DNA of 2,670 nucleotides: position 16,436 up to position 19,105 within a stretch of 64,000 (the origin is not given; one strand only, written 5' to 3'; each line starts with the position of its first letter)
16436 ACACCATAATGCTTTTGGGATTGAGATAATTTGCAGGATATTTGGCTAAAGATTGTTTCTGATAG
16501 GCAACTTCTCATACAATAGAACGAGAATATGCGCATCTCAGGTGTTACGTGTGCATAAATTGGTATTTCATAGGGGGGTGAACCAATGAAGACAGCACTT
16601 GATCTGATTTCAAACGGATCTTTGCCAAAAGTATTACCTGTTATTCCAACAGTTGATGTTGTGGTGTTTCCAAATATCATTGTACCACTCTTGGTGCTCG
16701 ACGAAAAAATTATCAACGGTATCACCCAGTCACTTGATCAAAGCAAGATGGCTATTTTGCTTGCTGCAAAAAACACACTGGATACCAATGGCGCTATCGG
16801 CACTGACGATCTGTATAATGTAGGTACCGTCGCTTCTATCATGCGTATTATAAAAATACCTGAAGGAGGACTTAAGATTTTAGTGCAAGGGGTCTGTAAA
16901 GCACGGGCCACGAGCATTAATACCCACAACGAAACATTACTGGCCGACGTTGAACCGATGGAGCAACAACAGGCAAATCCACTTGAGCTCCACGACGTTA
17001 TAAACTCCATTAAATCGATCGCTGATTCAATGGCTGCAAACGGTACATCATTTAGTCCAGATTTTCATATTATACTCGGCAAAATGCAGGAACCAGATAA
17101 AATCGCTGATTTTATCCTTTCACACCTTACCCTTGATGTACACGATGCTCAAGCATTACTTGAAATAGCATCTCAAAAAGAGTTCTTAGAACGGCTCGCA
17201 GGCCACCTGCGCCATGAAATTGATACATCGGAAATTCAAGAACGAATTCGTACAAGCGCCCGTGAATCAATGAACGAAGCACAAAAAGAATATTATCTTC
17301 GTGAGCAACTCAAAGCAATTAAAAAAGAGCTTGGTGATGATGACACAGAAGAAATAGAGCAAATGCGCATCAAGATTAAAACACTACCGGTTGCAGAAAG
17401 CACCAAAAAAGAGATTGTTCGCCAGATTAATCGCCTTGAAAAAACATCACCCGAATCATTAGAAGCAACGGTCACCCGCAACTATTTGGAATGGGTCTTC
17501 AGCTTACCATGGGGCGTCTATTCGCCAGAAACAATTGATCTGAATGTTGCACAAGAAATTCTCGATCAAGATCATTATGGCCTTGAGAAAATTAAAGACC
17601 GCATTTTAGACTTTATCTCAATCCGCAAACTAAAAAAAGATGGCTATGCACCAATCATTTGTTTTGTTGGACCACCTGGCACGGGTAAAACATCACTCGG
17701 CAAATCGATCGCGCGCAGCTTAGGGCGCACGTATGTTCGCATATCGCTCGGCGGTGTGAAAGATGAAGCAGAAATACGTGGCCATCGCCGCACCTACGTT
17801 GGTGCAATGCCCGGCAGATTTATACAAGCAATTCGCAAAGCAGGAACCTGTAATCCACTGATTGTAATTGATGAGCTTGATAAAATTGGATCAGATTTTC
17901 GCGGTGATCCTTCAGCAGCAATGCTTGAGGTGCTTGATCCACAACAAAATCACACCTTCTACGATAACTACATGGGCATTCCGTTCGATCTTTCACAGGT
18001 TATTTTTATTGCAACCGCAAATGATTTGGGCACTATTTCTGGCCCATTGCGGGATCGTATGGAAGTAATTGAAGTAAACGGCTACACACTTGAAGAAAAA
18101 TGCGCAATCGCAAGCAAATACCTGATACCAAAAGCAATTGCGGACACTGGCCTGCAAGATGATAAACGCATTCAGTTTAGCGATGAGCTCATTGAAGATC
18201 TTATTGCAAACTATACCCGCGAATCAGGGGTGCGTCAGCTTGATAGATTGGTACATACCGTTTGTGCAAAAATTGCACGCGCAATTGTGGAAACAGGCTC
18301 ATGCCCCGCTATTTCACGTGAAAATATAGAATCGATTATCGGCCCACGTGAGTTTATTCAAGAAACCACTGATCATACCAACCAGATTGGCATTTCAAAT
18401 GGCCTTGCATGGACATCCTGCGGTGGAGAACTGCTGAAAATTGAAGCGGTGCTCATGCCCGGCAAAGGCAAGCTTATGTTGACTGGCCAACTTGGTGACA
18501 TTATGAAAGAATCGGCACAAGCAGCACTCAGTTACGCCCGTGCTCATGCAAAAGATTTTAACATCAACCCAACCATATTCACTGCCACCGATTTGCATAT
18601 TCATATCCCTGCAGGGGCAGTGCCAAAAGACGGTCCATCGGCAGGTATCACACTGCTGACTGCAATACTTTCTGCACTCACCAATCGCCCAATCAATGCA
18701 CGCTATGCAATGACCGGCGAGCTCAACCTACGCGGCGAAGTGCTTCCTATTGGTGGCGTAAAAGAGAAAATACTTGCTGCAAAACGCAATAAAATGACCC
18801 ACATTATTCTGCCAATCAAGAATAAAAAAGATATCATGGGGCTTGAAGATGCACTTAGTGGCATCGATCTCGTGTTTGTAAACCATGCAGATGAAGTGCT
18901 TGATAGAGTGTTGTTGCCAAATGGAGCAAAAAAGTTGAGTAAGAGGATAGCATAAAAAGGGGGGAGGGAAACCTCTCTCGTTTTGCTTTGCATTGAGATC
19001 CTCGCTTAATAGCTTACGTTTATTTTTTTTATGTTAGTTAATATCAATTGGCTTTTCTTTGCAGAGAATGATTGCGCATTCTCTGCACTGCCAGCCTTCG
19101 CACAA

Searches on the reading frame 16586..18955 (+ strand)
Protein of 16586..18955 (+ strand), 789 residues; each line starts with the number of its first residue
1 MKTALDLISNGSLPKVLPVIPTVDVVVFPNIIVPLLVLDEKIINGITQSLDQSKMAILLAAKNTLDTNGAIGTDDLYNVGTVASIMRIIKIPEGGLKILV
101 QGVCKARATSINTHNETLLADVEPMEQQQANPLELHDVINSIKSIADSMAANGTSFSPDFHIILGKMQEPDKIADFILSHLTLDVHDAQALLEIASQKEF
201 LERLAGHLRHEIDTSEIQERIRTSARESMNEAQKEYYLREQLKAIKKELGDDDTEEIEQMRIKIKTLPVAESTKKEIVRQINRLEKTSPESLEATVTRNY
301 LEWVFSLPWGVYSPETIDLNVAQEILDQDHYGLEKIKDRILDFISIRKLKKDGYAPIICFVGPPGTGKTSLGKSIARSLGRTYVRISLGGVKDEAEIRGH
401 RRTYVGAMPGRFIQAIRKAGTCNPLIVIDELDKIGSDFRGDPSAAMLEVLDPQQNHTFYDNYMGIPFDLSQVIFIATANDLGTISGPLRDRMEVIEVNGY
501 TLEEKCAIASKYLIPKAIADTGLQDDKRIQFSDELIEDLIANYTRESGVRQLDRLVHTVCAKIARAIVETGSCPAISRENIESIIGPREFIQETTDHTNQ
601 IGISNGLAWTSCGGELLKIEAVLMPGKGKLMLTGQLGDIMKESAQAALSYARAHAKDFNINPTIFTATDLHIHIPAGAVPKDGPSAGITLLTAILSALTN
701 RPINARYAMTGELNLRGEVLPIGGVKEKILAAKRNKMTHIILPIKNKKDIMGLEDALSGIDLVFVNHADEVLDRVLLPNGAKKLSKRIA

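Call 17: search_protein_families(library=ncbifam, proteins=[window:16586-18955:+], max_evalue=0.00001)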
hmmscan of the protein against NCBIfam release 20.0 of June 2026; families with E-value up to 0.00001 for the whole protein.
window:16586-18955:+ (789 aa): 10 families
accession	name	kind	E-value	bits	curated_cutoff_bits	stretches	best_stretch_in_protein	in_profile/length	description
TIGR00763.1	lon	equivalog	1.2e-265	883.9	608.05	1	18-776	1-795/795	endopeptidase La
NF008053.0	PRK10787.1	equivalog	2.4e-219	730.3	891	1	17-776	11-771/784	endopeptidase La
TIGR00764.1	lon_rel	equivalog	4.4e-30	104.8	516.6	1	596-788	414-606/608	ATP-dependent protease LonB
TIGR02902.1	spore_lonB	equivalog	3.6e-28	98.5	723.3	1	537-776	288-531/531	ATP-dependent protease LonB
TIGR02903.1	spore_lon_C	equivalog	4.9e-27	94.7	678.8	1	510-775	350-614/615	Lon family ATP-dependent protease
TIGR02653.1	Lon_rel_chp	hypoth_equivalog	3.1e-13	49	628.25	1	616-766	511-662/675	protease Lon-related BREX system protein BrxL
TIGR00416.1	sms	equivalog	1.1e-07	31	403.05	1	668-749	356-436/454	DNA repair protein RadA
TIGR02639.1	ClpA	equivalog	1.2e-06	27.1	993.15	1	357-479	489-605/734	ATP-dependent Clp protease ATP-binding subunit ClpA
TIGR00635.1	ruvB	equivalog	2.1e-06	27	299.05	0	328-388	4-62/305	Holliday junction branch migration DNA helicase RuvB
TIGR00368.1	TIGR00368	hypoth_equivalog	2.2e-06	26.5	362.4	0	615-773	12-161/499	YifB family Mg chelatase-like AAA ATPase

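Call 19: find_related_loci(query=window:16586-18952:+, collection=genome_contigs, flank=1000)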
Query window:16586-18952:+ (789 aa) in genome_contigs; peptide patterns used: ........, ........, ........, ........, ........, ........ (x = any residue, [..] = any of these).
468 stretches matched a pattern; 409 encode a relative of the query (tblastn E <= 1e-3); the best 80 are kept; 80 distinct loci.
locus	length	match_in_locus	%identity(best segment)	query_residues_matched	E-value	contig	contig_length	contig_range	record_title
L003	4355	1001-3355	75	1-786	0e+0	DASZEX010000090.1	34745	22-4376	MAG TPA_asm: Candidatus Babeliales bacterium isolate SMAG_U6505 k141_1949337, whole genome shotgun sequence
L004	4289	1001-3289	49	13-772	0e+0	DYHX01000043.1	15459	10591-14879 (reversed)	MAG TPA_asm: Nitrospira japonica isolate DR5_44_14 Afr_mines_DR5_628_length_15459_cov_5_769865, whole genome shotgun seq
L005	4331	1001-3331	48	13-787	0e+0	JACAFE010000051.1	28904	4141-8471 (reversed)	MAG: Nitrospirae bacterium isolate L.E.N.5_1 k119_419553, whole genome shotgun sequence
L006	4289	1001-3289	49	13-772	0e+0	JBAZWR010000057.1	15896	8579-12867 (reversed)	MAG: Thermodesulfovibrionales bacterium isolate SO_2017_GW1_37 NODE_13774_length_15896_cov_1.215423_OW334_2017, whole ge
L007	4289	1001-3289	49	13-772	0e+0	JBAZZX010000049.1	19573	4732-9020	MAG: Thermodesulfovibrionales bacterium isolate SO_2017_GW3_27 scaffold_1551_c1_OW296A_2017, whole genome shotgun sequen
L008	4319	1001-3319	49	13-782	0e+0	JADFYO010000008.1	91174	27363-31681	MAG: Nitrospirae bacterium isolate nDJH8bin6 nDJH8_bin6_NODE_8_length_91174_cov_169.716937, whole genome shotgun sequenc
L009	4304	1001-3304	48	8-772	0e+0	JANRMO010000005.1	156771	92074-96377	MAG: Nitrospiraceae bacterium isolate NOB01 NOB01_05, whole genome shotgun sequence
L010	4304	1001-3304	48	8-772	0e+0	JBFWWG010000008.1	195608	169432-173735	MAG: Nitrospiraceae bacterium isolate CA_2019_TPBS_111 NODE_637_length_195608_cov_9.526977_TPBS, whole genome shotgun se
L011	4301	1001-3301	50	13-776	0e+0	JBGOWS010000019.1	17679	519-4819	MAG: Thermodesulfovibrionia bacterium isolate OBJ_0618_130150_87 k141_5139816_length_17679_cov_15.3316, whole genome sho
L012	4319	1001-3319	49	13-782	0e+0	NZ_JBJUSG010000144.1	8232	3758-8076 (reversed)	Candidatus Magnetominusculus dajiuhuensis isolate DJH-1 NODE_2088_length_8232_cov_1317.722759, whole genome shotgun sequ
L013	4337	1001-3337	48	13-789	0e+0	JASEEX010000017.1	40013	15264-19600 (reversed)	MAG: Thermodesulfovibrionales bacterium isolate Yes46-09 NODE_17_length_40013_cov_107.554808, whole genome shotgun seque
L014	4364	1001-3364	48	13-787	0e+0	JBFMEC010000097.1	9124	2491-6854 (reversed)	MAG: Nitrospirota bacterium isolate MAG235 MAG235_97, whole genome shotgun sequence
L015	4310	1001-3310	48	13-779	0e+0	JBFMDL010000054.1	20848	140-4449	MAG: Nitrospirota bacterium isolate MAG218 MAG218_54, whole genome shotgun sequence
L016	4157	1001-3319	49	13-782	0e+0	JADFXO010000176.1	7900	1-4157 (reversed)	MAG: Nitrospirae bacterium isolate nDJH14bin7 nDJH14_bin7_NODE_176_length_7900_cov_0.531198, whole genome shotgun sequen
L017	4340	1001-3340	48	13-788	0e+0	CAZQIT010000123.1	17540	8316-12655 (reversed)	MAG TPA_asm: uncultured Nitrospirota bacterium isolate binchicken_co203_446 genome assembly, contig: k141_3633581, whole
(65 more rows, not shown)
